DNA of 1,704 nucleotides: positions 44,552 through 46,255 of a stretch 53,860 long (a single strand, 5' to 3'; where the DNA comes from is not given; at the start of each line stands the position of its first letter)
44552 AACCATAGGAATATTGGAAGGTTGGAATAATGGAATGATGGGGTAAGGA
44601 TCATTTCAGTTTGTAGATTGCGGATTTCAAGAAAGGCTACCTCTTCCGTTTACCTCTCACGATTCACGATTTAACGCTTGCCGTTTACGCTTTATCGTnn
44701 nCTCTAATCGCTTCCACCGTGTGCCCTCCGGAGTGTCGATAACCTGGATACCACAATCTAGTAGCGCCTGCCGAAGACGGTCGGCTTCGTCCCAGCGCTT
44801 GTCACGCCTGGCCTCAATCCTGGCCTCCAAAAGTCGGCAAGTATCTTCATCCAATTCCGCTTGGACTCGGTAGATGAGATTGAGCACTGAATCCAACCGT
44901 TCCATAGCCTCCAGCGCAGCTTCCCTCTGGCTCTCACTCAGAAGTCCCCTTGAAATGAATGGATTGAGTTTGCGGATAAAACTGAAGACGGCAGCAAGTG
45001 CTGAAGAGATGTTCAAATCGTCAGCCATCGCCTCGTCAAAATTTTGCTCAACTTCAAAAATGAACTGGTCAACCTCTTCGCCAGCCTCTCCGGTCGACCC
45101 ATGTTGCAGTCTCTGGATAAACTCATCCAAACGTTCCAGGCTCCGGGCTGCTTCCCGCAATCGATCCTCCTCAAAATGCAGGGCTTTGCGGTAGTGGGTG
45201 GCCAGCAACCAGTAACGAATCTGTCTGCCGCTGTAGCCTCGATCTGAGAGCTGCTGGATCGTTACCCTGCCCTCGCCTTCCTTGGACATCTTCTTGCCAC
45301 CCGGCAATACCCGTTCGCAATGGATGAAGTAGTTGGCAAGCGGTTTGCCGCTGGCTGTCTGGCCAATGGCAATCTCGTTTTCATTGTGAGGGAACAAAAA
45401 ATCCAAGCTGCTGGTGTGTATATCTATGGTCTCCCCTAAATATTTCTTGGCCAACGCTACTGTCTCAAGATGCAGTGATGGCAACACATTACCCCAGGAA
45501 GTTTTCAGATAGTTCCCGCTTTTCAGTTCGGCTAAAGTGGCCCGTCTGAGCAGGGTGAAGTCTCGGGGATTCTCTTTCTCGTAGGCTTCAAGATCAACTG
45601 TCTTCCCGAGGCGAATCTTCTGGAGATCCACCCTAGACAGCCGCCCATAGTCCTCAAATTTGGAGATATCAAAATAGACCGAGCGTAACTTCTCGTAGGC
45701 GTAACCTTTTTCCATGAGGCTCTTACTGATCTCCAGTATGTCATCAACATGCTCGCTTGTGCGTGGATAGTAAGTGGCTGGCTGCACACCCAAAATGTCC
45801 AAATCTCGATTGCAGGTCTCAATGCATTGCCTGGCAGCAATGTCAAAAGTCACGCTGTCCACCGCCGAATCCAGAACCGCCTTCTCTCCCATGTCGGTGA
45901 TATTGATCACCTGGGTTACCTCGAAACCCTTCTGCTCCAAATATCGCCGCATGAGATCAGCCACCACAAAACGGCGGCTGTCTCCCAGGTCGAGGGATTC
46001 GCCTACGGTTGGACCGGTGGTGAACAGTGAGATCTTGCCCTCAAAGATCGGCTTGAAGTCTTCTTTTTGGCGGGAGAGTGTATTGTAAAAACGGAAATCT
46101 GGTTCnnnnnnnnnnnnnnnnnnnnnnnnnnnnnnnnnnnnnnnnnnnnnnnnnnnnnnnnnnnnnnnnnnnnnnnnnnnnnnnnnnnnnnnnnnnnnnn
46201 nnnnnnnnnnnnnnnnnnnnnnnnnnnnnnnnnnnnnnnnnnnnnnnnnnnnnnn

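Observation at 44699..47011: Intact cysteine synthase fused to a full-length CysRS scaffold lacking the HIGH motif and the Zn-binding cysteines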

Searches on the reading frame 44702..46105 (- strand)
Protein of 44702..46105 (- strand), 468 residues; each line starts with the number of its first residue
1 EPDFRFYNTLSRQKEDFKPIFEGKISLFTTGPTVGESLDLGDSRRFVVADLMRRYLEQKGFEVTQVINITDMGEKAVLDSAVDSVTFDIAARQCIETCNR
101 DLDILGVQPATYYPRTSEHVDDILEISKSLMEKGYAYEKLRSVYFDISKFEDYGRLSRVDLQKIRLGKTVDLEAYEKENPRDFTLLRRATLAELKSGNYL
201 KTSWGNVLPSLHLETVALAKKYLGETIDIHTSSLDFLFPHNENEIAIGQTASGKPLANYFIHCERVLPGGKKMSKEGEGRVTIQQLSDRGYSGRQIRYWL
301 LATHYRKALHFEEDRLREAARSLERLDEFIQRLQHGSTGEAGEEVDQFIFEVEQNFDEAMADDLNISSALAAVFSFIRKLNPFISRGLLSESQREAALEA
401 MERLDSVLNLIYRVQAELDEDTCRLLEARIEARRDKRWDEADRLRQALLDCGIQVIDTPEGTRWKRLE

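Call 6: search_solved_structures(query=window:44702-46096:-, max_evalue=1e-10, show_alignments=3)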
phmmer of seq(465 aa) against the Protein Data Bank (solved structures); distinct sequences matched with E-value up to 1e-10: 8.
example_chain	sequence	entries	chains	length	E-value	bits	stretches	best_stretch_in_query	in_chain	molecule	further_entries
8qhp_A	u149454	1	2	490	7.8e-86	292.1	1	2-464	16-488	Cysteine--tRNA ligase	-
1li5_A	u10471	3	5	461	1.5e-68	235.2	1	2-463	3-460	CYSTEINYL-TRNA SYNTHETASE | Cysteine--tRNA ligase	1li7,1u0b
3tqo_A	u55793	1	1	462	1.4e-66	228.7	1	2-463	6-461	Cysteinyl-tRNA synthetase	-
6ujd_A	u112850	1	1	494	5.5e-58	200.3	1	2-461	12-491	Cysteine--tRNA ligase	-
3sp1_A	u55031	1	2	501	1.5e-46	162.7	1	3-463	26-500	Cysteinyl-tRNA synthetase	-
9yru_A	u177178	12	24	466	1.3e-35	126.6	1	5-308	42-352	Cysteine--tRNA ligase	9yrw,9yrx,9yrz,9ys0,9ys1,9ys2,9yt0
8hfm_A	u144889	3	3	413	9.3e-19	71.1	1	10-370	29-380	L-cysteine:1D-myo-inositol 2-amino-2-deoxy-alpha-D-glucopyranoside ligase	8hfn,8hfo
3c8z_A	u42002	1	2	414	9.4e-19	71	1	10-370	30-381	Cysteinyl-tRNA synthetase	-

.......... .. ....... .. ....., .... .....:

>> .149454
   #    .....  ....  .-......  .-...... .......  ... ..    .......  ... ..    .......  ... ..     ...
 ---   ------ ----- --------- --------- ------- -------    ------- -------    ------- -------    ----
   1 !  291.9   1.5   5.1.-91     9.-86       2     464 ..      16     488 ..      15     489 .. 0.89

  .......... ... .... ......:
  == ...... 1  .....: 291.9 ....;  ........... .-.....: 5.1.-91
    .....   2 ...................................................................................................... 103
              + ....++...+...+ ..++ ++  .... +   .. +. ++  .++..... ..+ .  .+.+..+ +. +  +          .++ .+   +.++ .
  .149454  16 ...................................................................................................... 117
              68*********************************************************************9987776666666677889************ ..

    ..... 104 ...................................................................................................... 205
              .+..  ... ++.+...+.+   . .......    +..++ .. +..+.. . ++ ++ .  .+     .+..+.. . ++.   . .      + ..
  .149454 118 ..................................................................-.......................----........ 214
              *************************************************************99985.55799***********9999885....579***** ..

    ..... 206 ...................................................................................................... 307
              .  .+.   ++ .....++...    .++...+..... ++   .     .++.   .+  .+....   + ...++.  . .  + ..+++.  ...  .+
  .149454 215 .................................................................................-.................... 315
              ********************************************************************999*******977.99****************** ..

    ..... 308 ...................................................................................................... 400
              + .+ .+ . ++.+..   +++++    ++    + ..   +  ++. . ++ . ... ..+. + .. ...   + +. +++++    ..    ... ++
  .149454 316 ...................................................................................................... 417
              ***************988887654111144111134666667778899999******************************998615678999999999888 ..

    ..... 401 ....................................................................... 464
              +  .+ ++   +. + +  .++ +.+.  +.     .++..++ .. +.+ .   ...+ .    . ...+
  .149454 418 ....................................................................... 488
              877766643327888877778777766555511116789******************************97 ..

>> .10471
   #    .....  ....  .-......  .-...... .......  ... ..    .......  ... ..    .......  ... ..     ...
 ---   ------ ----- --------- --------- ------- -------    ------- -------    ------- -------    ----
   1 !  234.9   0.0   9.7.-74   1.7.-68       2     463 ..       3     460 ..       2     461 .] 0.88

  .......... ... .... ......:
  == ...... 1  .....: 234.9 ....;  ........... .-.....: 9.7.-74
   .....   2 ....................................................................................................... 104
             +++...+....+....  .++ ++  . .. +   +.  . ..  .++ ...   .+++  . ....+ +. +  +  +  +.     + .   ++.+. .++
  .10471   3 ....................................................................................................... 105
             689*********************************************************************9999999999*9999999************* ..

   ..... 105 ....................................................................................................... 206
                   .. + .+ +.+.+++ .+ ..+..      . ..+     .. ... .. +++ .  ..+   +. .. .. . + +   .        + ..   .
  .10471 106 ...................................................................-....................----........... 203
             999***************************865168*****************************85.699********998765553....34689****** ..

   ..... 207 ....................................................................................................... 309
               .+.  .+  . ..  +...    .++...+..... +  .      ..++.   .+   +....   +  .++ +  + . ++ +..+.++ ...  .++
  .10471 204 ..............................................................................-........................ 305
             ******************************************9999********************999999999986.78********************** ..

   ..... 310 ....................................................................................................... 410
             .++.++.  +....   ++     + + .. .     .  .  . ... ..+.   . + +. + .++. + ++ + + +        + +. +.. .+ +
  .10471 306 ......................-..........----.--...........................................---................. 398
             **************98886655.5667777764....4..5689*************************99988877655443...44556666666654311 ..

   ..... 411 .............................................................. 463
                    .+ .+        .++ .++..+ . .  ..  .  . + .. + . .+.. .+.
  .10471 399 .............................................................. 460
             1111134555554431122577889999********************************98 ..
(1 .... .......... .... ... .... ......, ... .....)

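Call 30: search_protein_representatives(protein=window:44702-46105:-)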
Query: 468 residues. Proteins with E-value up to 0.001 (for the whole library): 17683; up to 1e-10: 8186; up to 1e-30: 1974. The best 150 are listed.
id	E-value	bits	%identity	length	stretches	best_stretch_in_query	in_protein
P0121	3.8e-142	490.9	49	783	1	4-466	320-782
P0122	7.8e-128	443.7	44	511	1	4-466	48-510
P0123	2.3e-120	419.1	42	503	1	5-457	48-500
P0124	6.7e-119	414.3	44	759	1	4-457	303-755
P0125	3.0e-114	399.0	44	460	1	17-463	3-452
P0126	9.7e-114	397.3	43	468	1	4-464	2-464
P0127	1.0e-111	390.6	43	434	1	36-465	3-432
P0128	6.0e-109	381.5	43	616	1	4-465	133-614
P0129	2.1e-107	376.4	46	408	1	63-467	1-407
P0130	5.4e-107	375.1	40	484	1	6-467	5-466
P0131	1.5e-104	367.0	44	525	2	7-334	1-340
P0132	4.8e-100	352.2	38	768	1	4-467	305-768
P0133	1.4e-99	350.6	49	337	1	130-465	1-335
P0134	1.0e-97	344.5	39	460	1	5-467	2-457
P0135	2.5e-97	343.2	39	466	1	4-466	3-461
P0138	2.5e-92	326.7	38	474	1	4-465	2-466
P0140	2.6e-90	320.1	39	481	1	4-457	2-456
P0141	3.0e-90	319.9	38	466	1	5-467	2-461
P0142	2.1e-89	317.1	37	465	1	5-466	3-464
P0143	1.7e-88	314.1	37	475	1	5-466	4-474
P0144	1.6e-87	310.9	35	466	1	4-465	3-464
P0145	8.4e-87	308.5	37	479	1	4-466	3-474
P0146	8.3e-86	305.2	37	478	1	2-466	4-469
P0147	1.8e-85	304.2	34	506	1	3-463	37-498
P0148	4.8e-84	299.4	37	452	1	4-466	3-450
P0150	1.8e-83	297.6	37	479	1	4-467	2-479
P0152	1.6e-82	294.4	37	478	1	4-467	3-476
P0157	3.6e-79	283.4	50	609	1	1-273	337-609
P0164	2.9e-77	277.1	39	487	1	6-465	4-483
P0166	8.8e-77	275.5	28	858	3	5-461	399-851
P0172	2.2e-75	270.9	33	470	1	5-467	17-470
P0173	2.6e-75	270.7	36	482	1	4-463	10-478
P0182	5.9e-74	266.2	36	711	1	4-465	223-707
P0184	1.8e-73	264.6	36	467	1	5-465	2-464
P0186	2.4e-73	264.2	37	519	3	4-332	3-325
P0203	1.1e-70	255.4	34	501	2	5-426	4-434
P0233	7.8e-68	246.0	33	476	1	5-467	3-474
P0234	9.4e-68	245.7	37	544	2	4-400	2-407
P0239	1.6e-67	245.0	35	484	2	5-410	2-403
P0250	5.5e-67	243.2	34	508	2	3-411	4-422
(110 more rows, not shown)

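Call 32: search_protein_families(library=pfam, proteins=[P0121, P0124, P0132, P0128, P0166, P0182, P0157, P0122, P0123, P0147], max_evalue=0.00001)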
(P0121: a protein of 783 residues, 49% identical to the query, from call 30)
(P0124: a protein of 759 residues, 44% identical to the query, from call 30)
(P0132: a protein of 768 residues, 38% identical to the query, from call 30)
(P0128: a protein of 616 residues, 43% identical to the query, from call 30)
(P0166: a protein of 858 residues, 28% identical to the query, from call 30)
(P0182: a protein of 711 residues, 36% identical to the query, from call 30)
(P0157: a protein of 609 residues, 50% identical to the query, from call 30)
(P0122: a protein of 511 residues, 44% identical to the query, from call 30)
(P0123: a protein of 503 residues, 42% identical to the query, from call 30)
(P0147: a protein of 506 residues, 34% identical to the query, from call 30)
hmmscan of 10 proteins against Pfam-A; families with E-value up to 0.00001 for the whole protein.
P0121 (783 aa): 6 families
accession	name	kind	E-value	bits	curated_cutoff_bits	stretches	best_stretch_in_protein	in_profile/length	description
PF01406.26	tRNA-synt_1e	-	4.6e-100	335.3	27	1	333-636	2-300/301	tRNA synthetases class I (C) catalytic domain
PF00291.31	PALP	-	1.1e-73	248.6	35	1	16-294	2-295/295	Pyridoxal-phosphate dependent enzyme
PF09190.17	DALR_2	-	7.5e-13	49.3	22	1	671-726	1-55/57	DALR domain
PF09334.17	tRNA-synt_1g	-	9.9e-11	41.4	20.1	1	351-464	11-125/391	tRNA synthetases class I (M)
PF23493.1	CysS_C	-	2.1e-08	34.6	23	1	733-781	3-51/51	Cysteinyl-tRNA ligase anticodon binding domain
PF01921.24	tRNA-synt_1f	-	3.3e-07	30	27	0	346-417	28-96/360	tRNA synthetases class I (K)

P0124 (759 aa): 4 families
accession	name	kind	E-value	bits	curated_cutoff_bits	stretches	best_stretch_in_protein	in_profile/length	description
PF00291.31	PALP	-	5.4e-71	239.8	35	1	6-284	2-295/295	Pyridoxal-phosphate dependent enzyme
PF01406.26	tRNA-synt_1e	-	1.2e-63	215.8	27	1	317-615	3-297/301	tRNA synthetases class I (C) catalytic domain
PF09190.17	DALR_2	-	2.1e-09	38.2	22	1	654-685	2-32/57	DALR domain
PF23493.1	CysS_C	-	1.2e-07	32.2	23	1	716-757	4-45/51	Cysteinyl-tRNA ligase anticodon binding domain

P0132 (768 aa): 6 families
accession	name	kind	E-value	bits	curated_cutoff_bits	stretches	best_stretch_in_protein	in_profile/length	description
PF01406.26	tRNA-synt_1e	-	9.6e-117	390.1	27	1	318-621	2-300/301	tRNA synthetases class I (C) catalytic domain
PF00291.31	PALP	-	2.3e-70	237.7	35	1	6-287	2-295/295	Pyridoxal-phosphate dependent enzyme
PF09334.17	tRNA-synt_1g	-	2.6e-13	50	20.1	1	337-446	12-122/391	tRNA synthetases class I (M)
PF09190.17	DALR_2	-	2.6e-10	41.1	22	1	657-712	2-56/57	DALR domain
PF01921.24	tRNA-synt_1f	-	3.8e-08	33.1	27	0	569-632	278-340/360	tRNA synthetases class I (K)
PF00133.28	tRNA-synt_1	-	7.9e-07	28.6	22.7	0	528-612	329-413/414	tRNA synthetases class I (I, L, M and V)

P0128 (616 aa): 6 families
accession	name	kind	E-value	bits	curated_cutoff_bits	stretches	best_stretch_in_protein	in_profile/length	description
PF01406.26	tRNA-synt_1e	-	9.3e-100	334.3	27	1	146-449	2-300/301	tRNA synthetases class I (C) catalytic domain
PF00291.31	PALP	-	1.7e-20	74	35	1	1-109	165-295/295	Pyridoxal-phosphate dependent enzyme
PF09334.17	tRNA-synt_1g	-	9.9e-12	44.7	20.1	0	385-447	311-373/391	tRNA synthetases class I (M)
PF01921.24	tRNA-synt_1f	-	3.4e-07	29.9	27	0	393-448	273-328/360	tRNA synthetases class I (K)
PF00133.28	tRNA-synt_1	-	1.1e-06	28.1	22.7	1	356-440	329-413/414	tRNA synthetases class I (I, L, M and V)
PF09190.17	DALR_2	-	1.5e-06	29.1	22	1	494-549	1-52/57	DALR domain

P0166 (858 aa): 5 families
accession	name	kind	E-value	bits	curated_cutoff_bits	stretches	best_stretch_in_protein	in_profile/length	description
PF01406.26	tRNA-synt_1e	-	4.8e-149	496.2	27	3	411-722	2-300/301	tRNA synthetases class I (C) catalytic domain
PF09334.17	tRNA-synt_1g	-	5.9e-13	48.8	20.1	0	430-557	12-130/391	tRNA synthetases class I (M)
PF09190.17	DALR_2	-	1.5e-12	48.3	22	0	317-374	1-56/57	DALR domain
PF01921.24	tRNA-synt_1f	-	2.3e-10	40.4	27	0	628-722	235-329/360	tRNA synthetases class I (K)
PF00133.28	tRNA-synt_1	-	6.1e-10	38.9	22.7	0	629-713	330-413/414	tRNA synthetases class I (I, L, M and V)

P0182 (711 aa): 6 families
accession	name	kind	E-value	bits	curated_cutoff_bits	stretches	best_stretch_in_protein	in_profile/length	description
PF01406.26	tRNA-synt_1e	-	4.5e-137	456.8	27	1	237-531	3-298/301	tRNA synthetases class I (C) catalytic domain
PF09190.17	DALR_2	-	9.5e-16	58.5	22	1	581-640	1-56/57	DALR domain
PF09334.17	tRNA-synt_1g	-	5.5e-15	55.5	20.1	1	256-366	13-124/391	tRNA synthetases class I (M)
PF00132.30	Hexapep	-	1.2e-10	41.1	27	1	119-153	1-35/36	Bacterial transferase hexapeptide (six repeats)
PF00133.28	tRNA-synt_1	-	3.4e-10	39.7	22.7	1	441-524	329-413/414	tRNA synthetases class I (I, L, M and V)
PF01921.24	tRNA-synt_1f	-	1.5e-08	34.4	27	0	478-530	273-326/360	tRNA synthetases class I (K)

P0157 (609 aa): 3 families
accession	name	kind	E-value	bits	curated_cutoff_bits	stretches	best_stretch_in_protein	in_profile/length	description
PF01406.26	tRNA-synt_1e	-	2.1e-71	241.2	27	1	353-609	2-254/301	tRNA synthetases class I (C) catalytic domain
PF00291.31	PALP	-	1e-67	229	35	1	39-316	3-295/295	Pyridoxal-phosphate dependent enzyme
PF09334.17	tRNA-synt_1g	-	3.1e-07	29.9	20.1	1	368-481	8-122/391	tRNA synthetases class I (M)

P0122 (511 aa): 3 families
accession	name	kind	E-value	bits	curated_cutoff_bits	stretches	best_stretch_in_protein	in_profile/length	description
PF01406.26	tRNA-synt_1e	-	9.5e-82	275.2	27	1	62-364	3-300/301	tRNA synthetases class I (C) catalytic domain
PF09190.17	DALR_2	-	2.3e-11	44.5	22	1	401-455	3-56/57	DALR domain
PF23493.1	CysS_C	-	1.1e-06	29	23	1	463-509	5-51/51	Cysteinyl-tRNA ligase anticodon binding domain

P0123 (503 aa): 3 families
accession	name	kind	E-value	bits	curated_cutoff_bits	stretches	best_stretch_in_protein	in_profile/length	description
PF01406.26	tRNA-synt_1e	-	1.4e-68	231.9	27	1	60-362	2-300/301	tRNA synthetases class I (C) catalytic domain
PF09190.17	DALR_2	-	2e-10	41.5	22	1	399-454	2-56/57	DALR domain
PF23493.1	CysS_C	-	1e-07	32.4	23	1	463-502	6-45/51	Cysteinyl-tRNA ligase anticodon binding domain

P0147 (506 aa): 2 families
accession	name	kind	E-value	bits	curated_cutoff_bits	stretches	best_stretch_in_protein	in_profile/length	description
PF01406.26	tRNA-synt_1e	-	2.9e-73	247.3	27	1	53-352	4-300/301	tRNA synthetases class I (C) catalytic domain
PF09334.17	tRNA-synt_1g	-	7.5e-08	32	20.1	1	68-181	10-124/391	tRNA synthetases class I (M)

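Call 33: list_cluster_members(proteins=[P0121, P0122, P0123, P0124, P0125, P0126, P0130, P0132, P0135, P0138])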
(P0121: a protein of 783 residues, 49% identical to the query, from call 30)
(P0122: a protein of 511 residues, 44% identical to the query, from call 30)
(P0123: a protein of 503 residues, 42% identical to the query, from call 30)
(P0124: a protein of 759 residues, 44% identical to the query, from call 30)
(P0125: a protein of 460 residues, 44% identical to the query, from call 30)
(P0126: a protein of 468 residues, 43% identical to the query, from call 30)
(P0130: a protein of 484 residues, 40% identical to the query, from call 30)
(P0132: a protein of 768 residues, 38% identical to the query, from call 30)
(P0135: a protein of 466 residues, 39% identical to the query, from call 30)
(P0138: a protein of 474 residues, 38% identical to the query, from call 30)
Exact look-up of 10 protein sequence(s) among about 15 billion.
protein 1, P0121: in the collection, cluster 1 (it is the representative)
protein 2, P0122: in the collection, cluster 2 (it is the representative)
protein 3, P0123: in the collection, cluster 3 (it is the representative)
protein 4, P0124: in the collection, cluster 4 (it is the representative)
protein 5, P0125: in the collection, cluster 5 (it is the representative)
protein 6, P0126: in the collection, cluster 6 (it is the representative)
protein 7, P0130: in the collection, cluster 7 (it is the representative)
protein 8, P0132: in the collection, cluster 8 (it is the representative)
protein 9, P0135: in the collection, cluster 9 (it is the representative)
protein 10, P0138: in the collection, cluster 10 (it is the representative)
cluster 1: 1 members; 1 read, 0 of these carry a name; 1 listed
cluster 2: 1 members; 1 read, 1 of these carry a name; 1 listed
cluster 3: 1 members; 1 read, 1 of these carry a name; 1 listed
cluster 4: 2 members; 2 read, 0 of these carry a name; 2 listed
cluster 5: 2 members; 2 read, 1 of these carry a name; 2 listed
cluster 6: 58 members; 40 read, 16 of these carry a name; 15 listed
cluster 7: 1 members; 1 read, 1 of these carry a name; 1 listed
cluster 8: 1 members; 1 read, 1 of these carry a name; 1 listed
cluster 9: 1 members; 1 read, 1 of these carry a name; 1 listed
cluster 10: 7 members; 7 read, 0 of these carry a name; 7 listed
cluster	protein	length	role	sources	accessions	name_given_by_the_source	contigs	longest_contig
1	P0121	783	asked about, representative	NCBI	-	-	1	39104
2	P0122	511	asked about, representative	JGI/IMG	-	cysteinyl-tRNA synthetase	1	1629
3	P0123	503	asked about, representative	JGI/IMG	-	cysteinyl-tRNA synthetase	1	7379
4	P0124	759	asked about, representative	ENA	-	-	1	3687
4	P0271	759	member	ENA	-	-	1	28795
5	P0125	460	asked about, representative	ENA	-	-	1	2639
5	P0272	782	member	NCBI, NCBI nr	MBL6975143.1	MAG: cysteine--tRNA ligase [Deltaproteobacteria bacterium] | cysteine--tRNA ligase [Deltaproteobacteria bacterium]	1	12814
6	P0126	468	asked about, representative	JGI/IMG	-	-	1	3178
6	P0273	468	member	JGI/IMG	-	cysteinyl-tRNA synthetase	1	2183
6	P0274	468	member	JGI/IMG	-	cysteinyl-tRNA synthetase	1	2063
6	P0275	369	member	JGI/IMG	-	cysteinyl-tRNA synthetase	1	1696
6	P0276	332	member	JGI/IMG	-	cysteinyl-tRNA synthetase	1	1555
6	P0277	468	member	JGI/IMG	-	cysteinyl-tRNA synthetase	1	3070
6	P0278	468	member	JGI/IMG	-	cysteinyl-tRNA synthetase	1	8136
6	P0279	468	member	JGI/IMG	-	cysteinyl-tRNA synthetase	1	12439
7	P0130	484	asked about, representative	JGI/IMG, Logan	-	cysteinyl-tRNA synthetase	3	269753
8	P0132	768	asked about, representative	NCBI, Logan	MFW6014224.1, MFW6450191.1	MAG: cysteine--tRNA ligase [Nanoarchaeota archaeon]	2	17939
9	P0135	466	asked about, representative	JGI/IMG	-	cysteinyl-tRNA synthetase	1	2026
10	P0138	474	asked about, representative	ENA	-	-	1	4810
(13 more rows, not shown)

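Call 48: list_cluster_members(proteins=[P0140, P0141, P0142, P0143, P0144, P0145, P0146, P0148, P0150, P0152])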
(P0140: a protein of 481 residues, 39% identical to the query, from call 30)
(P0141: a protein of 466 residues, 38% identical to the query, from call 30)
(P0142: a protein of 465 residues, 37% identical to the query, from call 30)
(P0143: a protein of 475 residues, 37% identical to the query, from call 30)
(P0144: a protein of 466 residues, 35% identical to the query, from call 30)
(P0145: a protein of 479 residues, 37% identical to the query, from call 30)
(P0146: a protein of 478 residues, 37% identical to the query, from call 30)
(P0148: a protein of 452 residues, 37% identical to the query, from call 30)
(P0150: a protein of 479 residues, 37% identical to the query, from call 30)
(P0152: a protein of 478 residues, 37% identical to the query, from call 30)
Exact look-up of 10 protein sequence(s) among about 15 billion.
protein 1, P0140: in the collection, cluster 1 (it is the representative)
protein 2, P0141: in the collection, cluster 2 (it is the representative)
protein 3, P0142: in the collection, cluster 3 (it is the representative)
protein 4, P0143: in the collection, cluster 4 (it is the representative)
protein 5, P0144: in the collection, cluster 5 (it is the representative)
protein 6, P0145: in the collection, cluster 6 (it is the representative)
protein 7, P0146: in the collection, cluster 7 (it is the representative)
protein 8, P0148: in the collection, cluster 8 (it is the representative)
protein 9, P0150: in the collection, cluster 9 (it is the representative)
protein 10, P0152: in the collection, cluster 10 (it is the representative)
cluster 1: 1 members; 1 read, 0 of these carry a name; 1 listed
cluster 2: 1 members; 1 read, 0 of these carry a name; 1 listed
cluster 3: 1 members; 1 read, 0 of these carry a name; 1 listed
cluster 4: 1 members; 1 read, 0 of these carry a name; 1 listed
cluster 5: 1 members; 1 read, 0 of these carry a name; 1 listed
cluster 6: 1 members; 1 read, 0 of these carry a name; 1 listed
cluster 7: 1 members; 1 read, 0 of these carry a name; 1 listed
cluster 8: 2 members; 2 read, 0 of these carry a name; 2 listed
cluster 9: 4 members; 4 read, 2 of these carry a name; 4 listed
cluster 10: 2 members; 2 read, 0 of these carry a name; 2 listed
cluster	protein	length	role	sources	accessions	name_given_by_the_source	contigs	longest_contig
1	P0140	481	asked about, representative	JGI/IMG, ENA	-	-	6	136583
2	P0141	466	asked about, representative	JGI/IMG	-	-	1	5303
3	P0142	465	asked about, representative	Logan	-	-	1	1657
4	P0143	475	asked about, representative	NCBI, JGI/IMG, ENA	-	-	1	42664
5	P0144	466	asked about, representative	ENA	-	-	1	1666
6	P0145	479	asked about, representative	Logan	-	-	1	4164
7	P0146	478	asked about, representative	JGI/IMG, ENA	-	-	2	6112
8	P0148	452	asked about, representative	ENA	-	-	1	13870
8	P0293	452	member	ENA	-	-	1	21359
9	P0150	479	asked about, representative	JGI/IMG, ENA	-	cysteinyl-tRNA synthetase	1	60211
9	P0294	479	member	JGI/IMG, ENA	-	cysteinyl-tRNA synthetase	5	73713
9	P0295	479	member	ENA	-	-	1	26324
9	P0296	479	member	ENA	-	-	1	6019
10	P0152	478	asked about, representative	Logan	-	-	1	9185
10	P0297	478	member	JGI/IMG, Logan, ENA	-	-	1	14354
